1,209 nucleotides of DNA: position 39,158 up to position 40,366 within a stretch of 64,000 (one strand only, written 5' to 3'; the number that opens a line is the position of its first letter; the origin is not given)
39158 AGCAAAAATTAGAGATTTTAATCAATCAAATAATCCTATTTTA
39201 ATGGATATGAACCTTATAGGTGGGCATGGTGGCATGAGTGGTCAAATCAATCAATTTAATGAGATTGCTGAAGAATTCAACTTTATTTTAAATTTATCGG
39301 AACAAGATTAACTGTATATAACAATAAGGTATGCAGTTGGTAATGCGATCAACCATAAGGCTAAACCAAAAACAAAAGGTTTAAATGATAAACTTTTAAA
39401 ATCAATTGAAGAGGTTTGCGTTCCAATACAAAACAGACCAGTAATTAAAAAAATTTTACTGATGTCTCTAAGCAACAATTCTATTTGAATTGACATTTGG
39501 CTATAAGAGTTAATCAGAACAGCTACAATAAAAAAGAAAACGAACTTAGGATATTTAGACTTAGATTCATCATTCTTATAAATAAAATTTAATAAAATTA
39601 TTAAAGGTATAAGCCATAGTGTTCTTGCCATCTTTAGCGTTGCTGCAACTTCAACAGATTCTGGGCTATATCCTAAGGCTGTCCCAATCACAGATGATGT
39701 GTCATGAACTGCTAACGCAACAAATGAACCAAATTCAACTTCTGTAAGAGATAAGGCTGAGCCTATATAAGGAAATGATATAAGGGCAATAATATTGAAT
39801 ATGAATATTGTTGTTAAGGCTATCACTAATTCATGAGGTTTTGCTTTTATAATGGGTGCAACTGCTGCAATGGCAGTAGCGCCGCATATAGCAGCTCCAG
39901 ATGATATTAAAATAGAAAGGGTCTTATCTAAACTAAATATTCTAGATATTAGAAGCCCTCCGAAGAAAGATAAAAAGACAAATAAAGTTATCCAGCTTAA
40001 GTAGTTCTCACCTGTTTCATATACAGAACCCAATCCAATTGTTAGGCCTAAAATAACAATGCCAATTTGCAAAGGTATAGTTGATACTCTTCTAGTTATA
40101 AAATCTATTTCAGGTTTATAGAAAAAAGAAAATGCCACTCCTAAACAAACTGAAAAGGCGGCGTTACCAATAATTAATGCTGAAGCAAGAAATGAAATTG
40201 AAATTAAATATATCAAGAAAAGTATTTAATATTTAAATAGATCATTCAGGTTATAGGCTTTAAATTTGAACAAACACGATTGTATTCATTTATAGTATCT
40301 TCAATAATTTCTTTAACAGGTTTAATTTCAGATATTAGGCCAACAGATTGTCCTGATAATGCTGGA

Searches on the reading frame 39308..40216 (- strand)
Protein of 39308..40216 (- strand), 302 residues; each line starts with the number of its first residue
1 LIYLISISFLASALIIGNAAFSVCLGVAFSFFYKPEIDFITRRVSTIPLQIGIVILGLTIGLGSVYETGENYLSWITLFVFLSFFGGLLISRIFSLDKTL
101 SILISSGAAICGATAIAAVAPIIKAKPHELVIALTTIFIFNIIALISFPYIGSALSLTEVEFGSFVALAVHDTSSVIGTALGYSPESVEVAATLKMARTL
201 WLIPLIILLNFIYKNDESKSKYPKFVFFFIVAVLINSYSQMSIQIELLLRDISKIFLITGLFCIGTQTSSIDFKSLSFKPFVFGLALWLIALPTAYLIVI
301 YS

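Call 62: search_protein_families(library=pfam, proteins=[window:39308-40216:-], max_evalue=0.000001)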
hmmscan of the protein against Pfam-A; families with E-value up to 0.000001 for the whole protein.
window:39308-40216:- (302 aa): 1 family
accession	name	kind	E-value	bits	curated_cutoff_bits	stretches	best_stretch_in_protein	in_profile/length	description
PF03601.19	Cons_hypoth698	-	2.8e-51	174.7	24.5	1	15-283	25-303/304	Conserved hypothetical protein 698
